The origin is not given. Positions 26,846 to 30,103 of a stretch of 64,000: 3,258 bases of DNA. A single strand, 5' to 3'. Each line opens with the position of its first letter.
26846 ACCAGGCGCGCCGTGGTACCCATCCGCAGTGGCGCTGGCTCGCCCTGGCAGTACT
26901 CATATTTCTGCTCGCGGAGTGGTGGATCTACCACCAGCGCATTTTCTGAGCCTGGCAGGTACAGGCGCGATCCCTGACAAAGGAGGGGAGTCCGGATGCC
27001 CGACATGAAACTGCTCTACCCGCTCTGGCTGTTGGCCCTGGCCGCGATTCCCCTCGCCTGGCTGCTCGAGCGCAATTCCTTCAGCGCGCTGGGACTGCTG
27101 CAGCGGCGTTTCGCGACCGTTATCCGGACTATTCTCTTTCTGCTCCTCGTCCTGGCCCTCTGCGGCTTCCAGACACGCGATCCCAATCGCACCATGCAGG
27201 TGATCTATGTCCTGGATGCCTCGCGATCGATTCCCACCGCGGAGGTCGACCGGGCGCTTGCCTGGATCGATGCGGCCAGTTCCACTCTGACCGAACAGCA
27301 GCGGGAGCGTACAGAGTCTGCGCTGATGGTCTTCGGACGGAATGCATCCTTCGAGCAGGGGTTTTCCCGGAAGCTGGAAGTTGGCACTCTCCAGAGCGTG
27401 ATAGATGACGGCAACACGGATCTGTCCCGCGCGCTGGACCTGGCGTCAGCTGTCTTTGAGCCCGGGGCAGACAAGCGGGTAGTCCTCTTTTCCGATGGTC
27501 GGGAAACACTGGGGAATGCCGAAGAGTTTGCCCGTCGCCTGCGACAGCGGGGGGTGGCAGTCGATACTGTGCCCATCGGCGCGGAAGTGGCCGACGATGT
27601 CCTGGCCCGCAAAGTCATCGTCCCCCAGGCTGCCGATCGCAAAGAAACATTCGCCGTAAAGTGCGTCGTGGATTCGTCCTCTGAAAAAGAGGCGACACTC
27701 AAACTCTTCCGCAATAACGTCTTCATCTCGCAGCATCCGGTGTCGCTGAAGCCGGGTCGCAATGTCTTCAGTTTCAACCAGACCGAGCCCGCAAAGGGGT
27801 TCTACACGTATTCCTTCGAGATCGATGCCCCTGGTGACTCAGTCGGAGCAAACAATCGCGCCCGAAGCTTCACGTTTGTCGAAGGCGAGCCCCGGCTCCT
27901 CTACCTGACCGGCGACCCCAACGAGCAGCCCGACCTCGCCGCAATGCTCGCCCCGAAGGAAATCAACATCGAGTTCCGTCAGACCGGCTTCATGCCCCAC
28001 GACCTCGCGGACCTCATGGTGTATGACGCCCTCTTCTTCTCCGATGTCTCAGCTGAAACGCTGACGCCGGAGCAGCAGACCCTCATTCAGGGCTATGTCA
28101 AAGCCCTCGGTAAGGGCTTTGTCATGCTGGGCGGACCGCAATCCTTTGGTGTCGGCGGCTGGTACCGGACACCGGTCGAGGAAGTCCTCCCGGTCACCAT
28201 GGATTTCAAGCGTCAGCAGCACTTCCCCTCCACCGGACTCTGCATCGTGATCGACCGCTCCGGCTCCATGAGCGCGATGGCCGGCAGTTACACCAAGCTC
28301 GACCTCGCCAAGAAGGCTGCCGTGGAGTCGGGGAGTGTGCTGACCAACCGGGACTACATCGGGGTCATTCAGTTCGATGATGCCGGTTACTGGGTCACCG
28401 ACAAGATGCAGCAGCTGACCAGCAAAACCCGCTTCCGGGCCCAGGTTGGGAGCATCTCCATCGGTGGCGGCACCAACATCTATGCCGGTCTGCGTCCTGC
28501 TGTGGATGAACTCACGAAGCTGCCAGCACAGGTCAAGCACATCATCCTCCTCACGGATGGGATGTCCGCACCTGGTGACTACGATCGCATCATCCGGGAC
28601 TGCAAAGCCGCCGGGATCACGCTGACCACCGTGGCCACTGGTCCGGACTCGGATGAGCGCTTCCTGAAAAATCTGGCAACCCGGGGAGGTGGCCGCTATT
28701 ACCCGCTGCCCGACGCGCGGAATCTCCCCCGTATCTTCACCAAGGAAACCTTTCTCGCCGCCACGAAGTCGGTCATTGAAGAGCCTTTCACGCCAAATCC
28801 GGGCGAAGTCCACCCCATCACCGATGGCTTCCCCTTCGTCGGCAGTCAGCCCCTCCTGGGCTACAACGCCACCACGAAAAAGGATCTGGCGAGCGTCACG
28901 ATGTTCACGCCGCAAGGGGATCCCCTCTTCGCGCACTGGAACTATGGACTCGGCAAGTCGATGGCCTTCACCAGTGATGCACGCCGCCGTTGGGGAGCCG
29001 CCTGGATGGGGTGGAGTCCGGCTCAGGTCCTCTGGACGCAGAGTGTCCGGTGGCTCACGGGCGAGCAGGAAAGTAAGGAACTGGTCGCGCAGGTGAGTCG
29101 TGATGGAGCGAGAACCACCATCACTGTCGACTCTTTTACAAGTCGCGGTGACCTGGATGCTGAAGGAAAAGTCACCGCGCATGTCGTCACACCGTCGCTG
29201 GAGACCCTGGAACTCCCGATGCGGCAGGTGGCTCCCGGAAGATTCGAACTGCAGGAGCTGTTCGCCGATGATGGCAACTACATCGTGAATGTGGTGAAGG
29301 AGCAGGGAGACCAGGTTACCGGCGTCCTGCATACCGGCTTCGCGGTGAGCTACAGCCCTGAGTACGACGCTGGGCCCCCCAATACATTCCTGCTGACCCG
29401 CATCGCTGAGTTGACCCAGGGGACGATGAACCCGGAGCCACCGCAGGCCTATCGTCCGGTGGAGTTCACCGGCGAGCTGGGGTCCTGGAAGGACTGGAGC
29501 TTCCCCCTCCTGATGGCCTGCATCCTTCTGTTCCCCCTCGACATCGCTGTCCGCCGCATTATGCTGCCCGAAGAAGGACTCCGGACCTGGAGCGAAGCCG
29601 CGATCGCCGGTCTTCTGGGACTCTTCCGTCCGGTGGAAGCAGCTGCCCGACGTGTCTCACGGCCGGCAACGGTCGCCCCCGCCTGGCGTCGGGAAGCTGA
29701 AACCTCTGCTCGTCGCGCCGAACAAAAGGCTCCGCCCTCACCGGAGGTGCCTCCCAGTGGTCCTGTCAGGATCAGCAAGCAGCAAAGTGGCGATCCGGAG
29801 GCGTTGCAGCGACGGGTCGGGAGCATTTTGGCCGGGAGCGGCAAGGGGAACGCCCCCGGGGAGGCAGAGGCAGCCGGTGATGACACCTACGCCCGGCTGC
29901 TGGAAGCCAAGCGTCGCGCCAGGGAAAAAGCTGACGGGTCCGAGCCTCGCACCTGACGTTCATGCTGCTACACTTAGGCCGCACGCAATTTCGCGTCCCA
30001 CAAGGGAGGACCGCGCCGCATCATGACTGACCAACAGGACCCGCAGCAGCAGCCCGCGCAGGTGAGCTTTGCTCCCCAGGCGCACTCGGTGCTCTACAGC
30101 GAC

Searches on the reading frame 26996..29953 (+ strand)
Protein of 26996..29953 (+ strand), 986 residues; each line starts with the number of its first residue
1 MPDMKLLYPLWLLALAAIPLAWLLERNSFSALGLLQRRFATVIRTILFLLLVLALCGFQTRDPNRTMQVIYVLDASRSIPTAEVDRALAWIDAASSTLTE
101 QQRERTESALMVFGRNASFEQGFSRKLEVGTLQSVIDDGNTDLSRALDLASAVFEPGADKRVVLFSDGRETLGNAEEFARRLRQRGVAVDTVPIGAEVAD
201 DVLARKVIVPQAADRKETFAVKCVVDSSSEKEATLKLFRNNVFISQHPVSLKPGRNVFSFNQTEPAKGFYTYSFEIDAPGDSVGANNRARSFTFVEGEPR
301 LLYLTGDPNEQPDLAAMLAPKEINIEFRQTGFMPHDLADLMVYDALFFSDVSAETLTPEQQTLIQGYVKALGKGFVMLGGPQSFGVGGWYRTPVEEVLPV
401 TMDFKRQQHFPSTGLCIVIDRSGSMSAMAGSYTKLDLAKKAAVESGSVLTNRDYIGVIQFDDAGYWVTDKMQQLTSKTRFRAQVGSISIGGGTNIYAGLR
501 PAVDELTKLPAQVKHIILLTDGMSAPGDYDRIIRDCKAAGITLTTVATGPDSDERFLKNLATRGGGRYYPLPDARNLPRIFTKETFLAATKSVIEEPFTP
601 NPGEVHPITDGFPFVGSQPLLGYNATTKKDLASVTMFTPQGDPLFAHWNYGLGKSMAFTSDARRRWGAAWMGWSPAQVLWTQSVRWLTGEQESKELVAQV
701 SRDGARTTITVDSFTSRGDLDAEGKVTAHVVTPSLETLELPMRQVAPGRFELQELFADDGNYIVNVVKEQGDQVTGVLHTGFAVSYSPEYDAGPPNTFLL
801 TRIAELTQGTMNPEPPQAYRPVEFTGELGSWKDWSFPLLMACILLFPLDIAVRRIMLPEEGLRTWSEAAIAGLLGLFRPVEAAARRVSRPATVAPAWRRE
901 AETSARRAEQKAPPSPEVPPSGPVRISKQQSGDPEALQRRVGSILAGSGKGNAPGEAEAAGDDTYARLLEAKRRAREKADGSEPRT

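Call 12: search_protein_families(library=pfam, proteins=[window:26996-29953:+], max_evalue=0.001)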
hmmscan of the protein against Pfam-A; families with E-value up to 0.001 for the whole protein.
window:26996-29953:+ (986 aa): 5 families
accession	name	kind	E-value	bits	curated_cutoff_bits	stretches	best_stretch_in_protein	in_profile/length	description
PF00092.34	VWA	-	5.2e-26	92.4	23.8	2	415-582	2-173/174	von Willebrand factor type A domain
PF13519.12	VWA_2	-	1.3e-20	74.4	27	2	416-522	2-106/107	von Willebrand factor type A domain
PF13768.12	VWA_3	-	2.7e-18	66.9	27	1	415-569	3-154/155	von Willebrand factor type A domain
PF07090.17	GATase1_like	-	4.5e-17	62.9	27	2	605-688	162-246/247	Putative glutamine amidotransferase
PF05762.20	VWA_CoxE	-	2.8e-08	33.9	26.4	1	412-551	56-190/222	VWA domain containing CoxE-like protein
